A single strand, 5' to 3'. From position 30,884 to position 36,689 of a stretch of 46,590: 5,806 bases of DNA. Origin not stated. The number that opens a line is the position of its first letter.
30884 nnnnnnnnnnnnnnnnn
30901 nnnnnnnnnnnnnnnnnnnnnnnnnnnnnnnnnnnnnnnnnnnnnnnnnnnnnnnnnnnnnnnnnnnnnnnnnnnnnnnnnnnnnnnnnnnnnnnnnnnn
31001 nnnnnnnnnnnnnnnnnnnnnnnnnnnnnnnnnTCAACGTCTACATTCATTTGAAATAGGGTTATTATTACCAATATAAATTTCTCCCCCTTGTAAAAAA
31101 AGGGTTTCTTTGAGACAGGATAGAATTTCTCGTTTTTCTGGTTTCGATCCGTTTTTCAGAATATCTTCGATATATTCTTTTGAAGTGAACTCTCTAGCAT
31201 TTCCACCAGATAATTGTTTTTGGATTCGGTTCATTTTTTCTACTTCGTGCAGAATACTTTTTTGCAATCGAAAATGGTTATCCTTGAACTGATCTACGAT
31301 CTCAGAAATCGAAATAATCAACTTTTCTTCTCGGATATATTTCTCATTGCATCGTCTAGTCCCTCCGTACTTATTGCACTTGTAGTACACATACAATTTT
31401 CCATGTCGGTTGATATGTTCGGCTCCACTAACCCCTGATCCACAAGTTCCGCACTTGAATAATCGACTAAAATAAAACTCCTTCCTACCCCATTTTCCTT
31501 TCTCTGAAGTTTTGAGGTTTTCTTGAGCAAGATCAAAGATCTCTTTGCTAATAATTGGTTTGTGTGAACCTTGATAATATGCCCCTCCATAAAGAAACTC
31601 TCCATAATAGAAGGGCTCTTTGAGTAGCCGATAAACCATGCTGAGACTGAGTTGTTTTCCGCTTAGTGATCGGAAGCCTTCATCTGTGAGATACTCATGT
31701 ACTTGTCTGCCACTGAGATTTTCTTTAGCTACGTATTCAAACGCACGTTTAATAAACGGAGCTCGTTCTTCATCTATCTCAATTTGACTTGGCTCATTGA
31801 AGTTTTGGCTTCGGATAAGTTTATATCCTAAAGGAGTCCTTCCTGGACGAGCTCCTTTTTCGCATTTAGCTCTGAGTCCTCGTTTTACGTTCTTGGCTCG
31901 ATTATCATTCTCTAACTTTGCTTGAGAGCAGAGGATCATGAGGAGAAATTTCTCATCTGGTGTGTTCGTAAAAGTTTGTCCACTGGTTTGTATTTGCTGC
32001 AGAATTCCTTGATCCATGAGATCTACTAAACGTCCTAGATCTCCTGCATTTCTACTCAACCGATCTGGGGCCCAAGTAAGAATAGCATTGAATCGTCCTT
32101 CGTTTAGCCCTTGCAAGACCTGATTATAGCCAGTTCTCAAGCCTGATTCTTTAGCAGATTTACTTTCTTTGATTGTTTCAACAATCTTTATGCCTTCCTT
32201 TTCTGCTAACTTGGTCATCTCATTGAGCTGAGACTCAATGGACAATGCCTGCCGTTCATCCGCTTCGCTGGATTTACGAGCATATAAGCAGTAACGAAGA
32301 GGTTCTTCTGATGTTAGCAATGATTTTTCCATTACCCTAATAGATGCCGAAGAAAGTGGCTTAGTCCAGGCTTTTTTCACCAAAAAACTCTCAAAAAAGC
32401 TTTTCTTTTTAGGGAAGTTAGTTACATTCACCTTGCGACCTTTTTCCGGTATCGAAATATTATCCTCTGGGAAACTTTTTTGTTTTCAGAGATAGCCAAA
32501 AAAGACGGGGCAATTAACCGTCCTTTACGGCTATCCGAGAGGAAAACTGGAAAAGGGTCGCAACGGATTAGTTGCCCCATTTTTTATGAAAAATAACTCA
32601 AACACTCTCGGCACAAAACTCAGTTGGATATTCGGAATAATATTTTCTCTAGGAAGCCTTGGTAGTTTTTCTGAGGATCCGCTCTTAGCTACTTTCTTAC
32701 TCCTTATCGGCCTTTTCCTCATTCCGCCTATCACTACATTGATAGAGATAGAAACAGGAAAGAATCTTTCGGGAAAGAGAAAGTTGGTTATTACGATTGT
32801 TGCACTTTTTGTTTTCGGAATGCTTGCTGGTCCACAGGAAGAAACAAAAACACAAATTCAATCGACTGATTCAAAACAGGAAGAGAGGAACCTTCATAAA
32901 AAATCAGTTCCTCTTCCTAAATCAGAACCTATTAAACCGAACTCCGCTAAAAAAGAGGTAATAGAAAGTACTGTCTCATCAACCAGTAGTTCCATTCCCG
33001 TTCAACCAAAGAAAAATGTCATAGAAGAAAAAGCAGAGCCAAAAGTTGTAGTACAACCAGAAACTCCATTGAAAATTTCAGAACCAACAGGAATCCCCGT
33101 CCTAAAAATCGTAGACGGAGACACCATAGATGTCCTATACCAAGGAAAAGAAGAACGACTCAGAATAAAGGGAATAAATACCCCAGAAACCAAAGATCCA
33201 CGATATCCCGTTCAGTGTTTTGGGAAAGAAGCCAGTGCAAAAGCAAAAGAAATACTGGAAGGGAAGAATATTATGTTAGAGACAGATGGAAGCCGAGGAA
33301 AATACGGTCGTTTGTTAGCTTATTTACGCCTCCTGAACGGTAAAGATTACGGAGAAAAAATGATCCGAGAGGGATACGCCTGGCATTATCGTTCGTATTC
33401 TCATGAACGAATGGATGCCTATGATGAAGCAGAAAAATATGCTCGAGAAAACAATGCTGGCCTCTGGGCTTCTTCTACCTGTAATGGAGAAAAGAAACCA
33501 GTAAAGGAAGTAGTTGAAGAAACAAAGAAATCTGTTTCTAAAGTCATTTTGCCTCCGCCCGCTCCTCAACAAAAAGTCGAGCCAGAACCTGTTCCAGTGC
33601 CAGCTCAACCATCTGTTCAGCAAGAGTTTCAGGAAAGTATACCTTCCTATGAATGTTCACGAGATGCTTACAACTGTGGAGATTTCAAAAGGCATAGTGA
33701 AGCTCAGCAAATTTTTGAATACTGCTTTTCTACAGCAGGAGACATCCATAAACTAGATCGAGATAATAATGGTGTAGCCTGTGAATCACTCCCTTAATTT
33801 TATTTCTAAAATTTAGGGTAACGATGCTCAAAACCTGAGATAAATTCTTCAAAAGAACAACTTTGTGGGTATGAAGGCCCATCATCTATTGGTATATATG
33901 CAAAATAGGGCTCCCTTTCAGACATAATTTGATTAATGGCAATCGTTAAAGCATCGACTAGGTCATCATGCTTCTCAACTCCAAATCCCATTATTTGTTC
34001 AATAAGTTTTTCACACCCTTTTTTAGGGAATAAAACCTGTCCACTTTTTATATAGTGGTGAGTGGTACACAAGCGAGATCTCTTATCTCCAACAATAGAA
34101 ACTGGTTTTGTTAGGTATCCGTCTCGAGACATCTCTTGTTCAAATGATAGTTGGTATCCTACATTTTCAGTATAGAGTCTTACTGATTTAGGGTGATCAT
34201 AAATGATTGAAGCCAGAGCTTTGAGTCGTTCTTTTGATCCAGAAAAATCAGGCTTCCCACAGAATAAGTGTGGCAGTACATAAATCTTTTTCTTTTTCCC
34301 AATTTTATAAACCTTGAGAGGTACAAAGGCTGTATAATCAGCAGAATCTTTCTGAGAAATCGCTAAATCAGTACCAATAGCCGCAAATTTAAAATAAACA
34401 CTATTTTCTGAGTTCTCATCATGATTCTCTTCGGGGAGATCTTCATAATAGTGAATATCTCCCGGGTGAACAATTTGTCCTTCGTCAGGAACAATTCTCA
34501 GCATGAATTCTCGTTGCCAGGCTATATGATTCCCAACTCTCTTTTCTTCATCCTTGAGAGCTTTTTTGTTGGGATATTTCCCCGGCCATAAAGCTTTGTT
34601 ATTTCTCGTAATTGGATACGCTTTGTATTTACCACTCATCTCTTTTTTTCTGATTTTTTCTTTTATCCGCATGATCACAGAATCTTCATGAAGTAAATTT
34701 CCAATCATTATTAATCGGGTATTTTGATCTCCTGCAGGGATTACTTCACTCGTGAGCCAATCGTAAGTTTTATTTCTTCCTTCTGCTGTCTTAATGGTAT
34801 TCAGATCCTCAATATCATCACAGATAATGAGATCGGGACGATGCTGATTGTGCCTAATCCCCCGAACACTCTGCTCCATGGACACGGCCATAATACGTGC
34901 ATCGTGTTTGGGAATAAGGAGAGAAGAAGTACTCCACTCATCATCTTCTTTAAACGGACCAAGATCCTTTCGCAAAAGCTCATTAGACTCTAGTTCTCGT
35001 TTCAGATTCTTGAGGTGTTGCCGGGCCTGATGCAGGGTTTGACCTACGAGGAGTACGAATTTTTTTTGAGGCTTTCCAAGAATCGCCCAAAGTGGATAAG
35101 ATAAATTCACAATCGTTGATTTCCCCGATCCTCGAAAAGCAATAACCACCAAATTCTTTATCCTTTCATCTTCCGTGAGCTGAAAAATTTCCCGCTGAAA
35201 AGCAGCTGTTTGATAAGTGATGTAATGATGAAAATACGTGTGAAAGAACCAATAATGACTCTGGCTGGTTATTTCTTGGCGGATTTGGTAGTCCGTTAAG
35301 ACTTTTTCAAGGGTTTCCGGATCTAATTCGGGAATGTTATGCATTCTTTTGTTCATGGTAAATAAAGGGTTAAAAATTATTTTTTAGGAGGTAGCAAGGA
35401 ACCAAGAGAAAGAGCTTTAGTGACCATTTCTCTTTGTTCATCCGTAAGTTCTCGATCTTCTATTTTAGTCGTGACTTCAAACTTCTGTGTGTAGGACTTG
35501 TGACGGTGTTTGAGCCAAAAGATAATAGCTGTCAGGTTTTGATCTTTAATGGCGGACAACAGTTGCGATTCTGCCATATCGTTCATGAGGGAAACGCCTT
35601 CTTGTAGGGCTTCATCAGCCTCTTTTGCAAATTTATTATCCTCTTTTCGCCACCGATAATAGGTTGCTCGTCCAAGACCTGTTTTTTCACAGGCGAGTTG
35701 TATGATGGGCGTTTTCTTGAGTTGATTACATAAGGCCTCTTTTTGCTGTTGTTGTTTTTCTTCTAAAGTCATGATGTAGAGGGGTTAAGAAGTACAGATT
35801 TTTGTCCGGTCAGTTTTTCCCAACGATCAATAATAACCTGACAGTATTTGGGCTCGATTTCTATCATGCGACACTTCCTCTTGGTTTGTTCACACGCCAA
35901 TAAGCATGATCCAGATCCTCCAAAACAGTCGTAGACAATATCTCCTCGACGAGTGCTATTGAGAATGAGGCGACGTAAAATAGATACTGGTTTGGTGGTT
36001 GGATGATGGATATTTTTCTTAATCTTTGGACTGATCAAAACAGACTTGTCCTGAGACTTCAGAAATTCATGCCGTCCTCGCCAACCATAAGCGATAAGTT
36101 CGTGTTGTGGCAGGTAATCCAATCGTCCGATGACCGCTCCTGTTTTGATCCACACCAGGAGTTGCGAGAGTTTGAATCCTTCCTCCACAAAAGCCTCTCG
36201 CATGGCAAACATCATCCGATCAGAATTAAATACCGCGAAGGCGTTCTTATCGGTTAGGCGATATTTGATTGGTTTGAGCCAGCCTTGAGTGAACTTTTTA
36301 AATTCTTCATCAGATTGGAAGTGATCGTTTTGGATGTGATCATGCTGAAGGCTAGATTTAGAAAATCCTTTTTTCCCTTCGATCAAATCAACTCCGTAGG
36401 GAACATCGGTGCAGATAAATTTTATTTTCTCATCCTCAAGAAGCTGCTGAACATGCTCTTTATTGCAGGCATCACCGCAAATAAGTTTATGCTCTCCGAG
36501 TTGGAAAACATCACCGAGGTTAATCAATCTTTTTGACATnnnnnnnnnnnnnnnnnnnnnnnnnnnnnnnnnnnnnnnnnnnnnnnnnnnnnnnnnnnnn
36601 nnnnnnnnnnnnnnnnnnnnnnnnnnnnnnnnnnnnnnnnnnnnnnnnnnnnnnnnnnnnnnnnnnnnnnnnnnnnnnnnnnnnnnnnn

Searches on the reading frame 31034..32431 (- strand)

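Call 7: search_protein_families(library=phrogs, proteins=[window:31034-32431:-], max_evalue=0.01)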
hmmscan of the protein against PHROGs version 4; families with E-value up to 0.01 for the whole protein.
window:31034-32431:- (465 aa): 2 families
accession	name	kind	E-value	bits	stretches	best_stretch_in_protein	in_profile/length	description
phrog_95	-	integration and excision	2.8e-65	222.1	1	33-408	75-464/651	integrase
phrog_125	-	DNA, RNA and nucleotide metabolism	1.2e-23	84.9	1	40-283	15-213/254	DNA invertase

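Call 28: search_protein_families(library=pfam, proteins=[window:31034-32431:-], max_evalue=0.01)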
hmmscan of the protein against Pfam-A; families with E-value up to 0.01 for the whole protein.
window:31034-32431:- (465 aa): 3 families
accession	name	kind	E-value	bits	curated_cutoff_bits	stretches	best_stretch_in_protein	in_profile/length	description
PF00239.26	Resolvase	-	3.9e-21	76.1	23.3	1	49-194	3-144/145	Resolvase, N terminal domain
PF07508.19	Recombinase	-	5.1e-16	59.2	21.1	1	221-308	1-101/102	Recombinase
PF13408.12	Zn_ribbon_recom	-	5.1e-08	33.6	25.3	1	321-371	2-49/58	Recombinase zinc beta ribbon domain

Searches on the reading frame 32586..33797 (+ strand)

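Call 7: search_protein_families(library=phrogs, proteins=[window:32586-33797:+], max_evalue=0.01)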
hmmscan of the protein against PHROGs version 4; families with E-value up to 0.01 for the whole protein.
window:32586-33797:+ (403 aa): 7 families
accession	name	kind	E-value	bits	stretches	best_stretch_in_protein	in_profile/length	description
phrog_8809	-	unknown function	1.5e-23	82.9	1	151-310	1082-1244/2317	-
phrog_20876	-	DNA, RNA and nucleotide metabolism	2.6e-23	83.6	1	64-298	59-303/395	nuclease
phrog_452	-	DNA, RNA and nucleotide metabolism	7.6e-21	75.8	1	172-273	73-182/201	endonuclease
phrog_27159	-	unknown function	8.2e-07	30.3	1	357-401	27-72/138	-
phrog_5854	-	unknown function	1.2e-06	29.5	1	352-402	20-65/76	-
phrog_18798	-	unknown function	1.3e-06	29.7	1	172-273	9-109/124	-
phrog_37474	-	unknown function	0.0075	14.4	1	172-286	171-286/2087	-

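Call 28: search_protein_families(library=pfam, proteins=[window:32586-33797:+], max_evalue=0.01)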
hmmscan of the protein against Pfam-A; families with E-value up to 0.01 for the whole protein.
window:32586-33797:+ (403 aa): 2 families
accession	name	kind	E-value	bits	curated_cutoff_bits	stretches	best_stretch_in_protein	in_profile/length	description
PF00565.23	SNase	-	2.4e-22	79.8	21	1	191-295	1-106/107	Staphylococcal nuclease homologue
PF05901.16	Excalibur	-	8.8e-05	23.2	22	1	362-400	2-36/36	Excalibur calcium-binding domain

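Call 66: search_protein_families(library=padloc, proteins=[window:32586-33797:+], max_evalue=0.1)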
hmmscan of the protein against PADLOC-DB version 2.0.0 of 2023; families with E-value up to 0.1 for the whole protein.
window:32586-33797:+ (403 aa): 1 family
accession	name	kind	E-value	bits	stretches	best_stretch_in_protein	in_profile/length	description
PDLC01096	C3a212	-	1.8e-31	107.4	1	168-317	46-199/279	SNc+LTD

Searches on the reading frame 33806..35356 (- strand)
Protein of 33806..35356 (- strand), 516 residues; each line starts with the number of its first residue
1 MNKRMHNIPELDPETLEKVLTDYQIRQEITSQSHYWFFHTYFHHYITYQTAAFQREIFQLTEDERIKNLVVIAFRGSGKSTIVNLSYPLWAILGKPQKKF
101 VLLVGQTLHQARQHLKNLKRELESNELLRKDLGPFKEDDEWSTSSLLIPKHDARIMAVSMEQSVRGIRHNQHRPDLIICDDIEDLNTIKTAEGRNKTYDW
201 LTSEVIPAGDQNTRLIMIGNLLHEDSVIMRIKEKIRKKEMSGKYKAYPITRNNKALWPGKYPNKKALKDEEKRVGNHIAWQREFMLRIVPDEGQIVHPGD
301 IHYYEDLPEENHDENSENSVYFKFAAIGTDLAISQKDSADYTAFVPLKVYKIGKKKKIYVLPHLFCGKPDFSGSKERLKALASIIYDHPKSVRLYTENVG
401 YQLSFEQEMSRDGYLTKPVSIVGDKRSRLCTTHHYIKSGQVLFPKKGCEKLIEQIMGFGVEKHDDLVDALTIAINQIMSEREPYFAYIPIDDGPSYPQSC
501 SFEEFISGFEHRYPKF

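Call 7: search_protein_families(library=phrogs, proteins=[window:33806-35356:-], max_evalue=0.01)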
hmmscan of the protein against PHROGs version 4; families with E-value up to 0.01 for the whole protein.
window:33806-35356:- (516 aa): 7 families
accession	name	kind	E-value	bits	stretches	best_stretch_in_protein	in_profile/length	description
phrog_38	-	head and packaging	1.8e-82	279.2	1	28-479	262-705/760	terminase large subunit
phrog_5573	-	head and packaging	1.3e-11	45.4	1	322-482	79-239/250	terminase large subunit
phrog_14112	-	unknown function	1.5e-11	45.2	1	67-205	103-243/247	-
phrog_4758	-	head and packaging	3.9e-10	40.5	1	25-234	11-220/243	terminase large subunit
phrog_2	-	head and packaging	6.2e-09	36.2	1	52-484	268-600/807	terminase large subunit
phrog_17672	-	head and packaging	4.5e-06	26.8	1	50-199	50-197/395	terminase large subunit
phrog_979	-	head and packaging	3.6e-05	23.6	1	328-483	439-605/642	terminase large subunit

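Call 53: find_related_loci(query=window:33806-35356:-, collection=viral_contigs, flank=10000)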
Query window:33806-35356:- (516 aa) in viral_contigs; peptide patterns used: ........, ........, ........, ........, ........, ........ (x = any residue, [..] = any of these).
15 stretches matched a pattern; 1 encode a relative of the query (tblastn E <= 1e-3); 1 distinct loci.
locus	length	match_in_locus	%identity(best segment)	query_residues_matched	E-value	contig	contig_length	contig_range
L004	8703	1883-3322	53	7-487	6e-166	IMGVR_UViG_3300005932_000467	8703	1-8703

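Call 76: search_dna_similar(query=window:33806-35356:-, collection=phages, mode=protein, max_evalue=1e-10, max_rows=10)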
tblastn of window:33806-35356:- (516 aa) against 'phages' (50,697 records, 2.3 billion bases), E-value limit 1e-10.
Records with a match: 143; places in all: 143; records where one place covers at least 80% of the query: 7.
Best place of each record, by identity: <60% 143.
By first word of the organism name: Pseudomonas 70; Bacteriophage 14; Paenibacillus 13; Bacillus 8; Leptospira 5; Alteromonas 5; Burkholderia 4; Rhodobacter 3; Winogradskyella 2; Haemophilus 2; and 13 more.
By host as written in the record: Pseudomonas aeruginosa 29; - 25; Pseudomonas aeruginosa PA14 17; Paenibacillus larvae 11; Alteromonas macleodii str. 'Balearic Sea AD45' 5; Bacillus alcalophilus CGMCC 1.3604 3; Helicobacter pullorum 3; Winograskyella sp. HaHa_3_26 2; and 37 more.
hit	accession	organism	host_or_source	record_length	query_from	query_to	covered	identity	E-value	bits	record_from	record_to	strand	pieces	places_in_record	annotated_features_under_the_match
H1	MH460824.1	Paenibacillus phage Unity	Paenibacillus larvae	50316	56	475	81%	24.8%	2e-16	89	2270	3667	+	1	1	terminase large subunit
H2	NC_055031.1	Paenibacillus phage Unity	Paenibacillus larvae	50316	56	475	81%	24.8%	2e-16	89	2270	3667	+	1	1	terminase large subunit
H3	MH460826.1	Paenibacillus phage Heath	Paenibacillus larvae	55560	56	475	81%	24.8%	2e-16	89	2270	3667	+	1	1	terminase large subunit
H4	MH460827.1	Paenibacillus phage Halcyone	Paenibacillus larvae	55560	56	475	81%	24.8%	2e-16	89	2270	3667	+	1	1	terminase large subunit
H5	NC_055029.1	Paenibacillus phage Halcyone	Paenibacillus larvae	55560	56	475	81%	24.8%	2e-16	89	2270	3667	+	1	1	terminase large subunit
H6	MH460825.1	Paenibacillus phage Scottie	Paenibacillus larvae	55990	56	475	81%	24.8%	2e-16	89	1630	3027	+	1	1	terminase large subunit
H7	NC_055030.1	Paenibacillus phage Scottie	Paenibacillus larvae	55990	56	475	81%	24.8%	2e-16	89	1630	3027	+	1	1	terminase large subunit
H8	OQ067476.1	Caulobacter phage Kuura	Caulobacter sp.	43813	75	345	53%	28.6%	1e-16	90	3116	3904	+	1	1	putative large terminase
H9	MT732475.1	Winogradskyella phage Peternella_1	Winograskyella sp. HaHa_3_26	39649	64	343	54%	26.7%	7e-12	74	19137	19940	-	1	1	head assembly cofactor/terminase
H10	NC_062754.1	Winogradskyella phage Peternella_1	Winograskyella sp. HaHa_3_26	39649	64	343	54%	26.7%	7e-12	74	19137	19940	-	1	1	head assembly cofactor/terminase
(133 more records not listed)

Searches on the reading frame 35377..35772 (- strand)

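Call 7: search_protein_families(library=phrogs, proteins=[window:35377-35772:-], max_evalue=0.01)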
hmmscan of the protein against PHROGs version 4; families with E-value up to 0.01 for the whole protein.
window:35377-35772:- (131 aa): 7 families
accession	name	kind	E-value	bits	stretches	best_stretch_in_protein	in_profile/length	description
phrog_4044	-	head and packaging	4e-08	34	1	7-63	25-81/180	terminase small subunit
phrog_24579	-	head and packaging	2.7e-06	28.4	1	3-107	14-115/126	terminase small subunit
phrog_309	-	head and packaging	6.7e-06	27.3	1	32-108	167-264/319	terminase small subunit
phrog_1482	-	head and packaging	0.0001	23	1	8-70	17-80/147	terminase small subunit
phrog_4102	-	head and packaging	0.00013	23.2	1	8-116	17-132/166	terminase small subunit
phrog_157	-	integration and excision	0.00048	20.3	1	5-56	199-252/580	transposase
phrog_2538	-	head and packaging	0.0013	19.9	1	1-112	1-112/129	terminase small subunit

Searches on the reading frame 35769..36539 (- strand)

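Call 7: search_protein_families(library=phrogs, proteins=[window:35769-36539:-], max_evalue=0.01)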
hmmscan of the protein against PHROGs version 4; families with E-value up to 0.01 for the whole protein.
window:35769-36539:- (256 aa): 10 families
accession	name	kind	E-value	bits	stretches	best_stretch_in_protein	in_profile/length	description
phrog_498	-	other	2.7e-72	245.3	1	7-252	191-432/633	DNA methyltransferase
phrog_67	-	other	3.6e-38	133.1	1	13-252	120-355/743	DNA methyltransferase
phrog_3008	-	other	3.5e-24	86.4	1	175-247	146-218/244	DNA methyltransferase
phrog_23085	-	unknown function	6.9e-20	72.1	1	146-246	4-111/138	-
phrog_18293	-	other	7.5e-13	49.5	1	165-244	32-111/119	methyltransferase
phrog_6952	-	other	2.8e-08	34.8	1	178-230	113-165/181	DNA methyltransferase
phrog_8769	-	other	1.4e-07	32.3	1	195-242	8-55/71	methyltransferase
phrog_23148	-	unknown function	7.4e-06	27.1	1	176-240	82-146/165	-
phrog_6025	-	other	0.00011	22.9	1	15-135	10-113/192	DNA methyltransferase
phrog_16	-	DNA, RNA and nucleotide metabolism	0.0072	15.5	1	176-233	845-902/986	DNA helicase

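Call 66: search_protein_families(library=padloc, proteins=[window:35769-36539:-], max_evalue=0.1)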
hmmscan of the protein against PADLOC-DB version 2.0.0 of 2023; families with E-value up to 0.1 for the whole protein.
window:35769-36539:- (256 aa): 56 families (the best 25 are shown)
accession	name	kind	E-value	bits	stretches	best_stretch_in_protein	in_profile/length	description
PDLC03229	MTase_II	-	2.1e-56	189.6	1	7-247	167-407/436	Type II methyltransferase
PDLC03371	MTase_II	-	4.3e-34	116.2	1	32-245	23-257/260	Type II methyltransferase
PDLC03299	MTase_II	-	3.6e-23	80.5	2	175-241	192-258/296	Type II methyltransferase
PDLC03308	MTase_II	-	4.7e-22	76.5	1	28-239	179-393/419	Type II methyltransferase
PDLC03216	MTase_II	-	4.5e-21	73.2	2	178-247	193-262/364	Type II methyltransferase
PDLC03738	oMTase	-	1.4e-17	61.5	2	178-244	203-269/376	orphan methyltransferase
PDLC03228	MTase_II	-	4.5e-16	57.4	1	32-235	14-200/227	Type II methyltransferase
PDLC03265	MTase_II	-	1.7e-15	55.3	1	178-243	266-331/333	Type II methyltransferase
PDLC03320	MTase_II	-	2.9e-15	54.2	1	174-246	208-280/289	Type II methyltransferase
PDLC03353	MTase_II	-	6.9e-15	53.3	2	158-241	167-251/260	Type II methyltransferase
PDLC03339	MTase_II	-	2e-13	47.9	1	169-252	200-283/399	Type II methyltransferase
PDLC03251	MTase_II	-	8.5e-13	46.2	1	164-241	190-267/282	Type II methyltransferase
PDLC03387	MTase_II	-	2.2e-12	44.7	1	174-241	210-276/289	Type II methyltransferase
PDLC03732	oMTase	-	4.9e-12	44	2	179-234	187-242/258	orphan methyltransferase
PDLC03279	MTase_II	-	1.3e-10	38.2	1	36-239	375-583/587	Type II methyltransferase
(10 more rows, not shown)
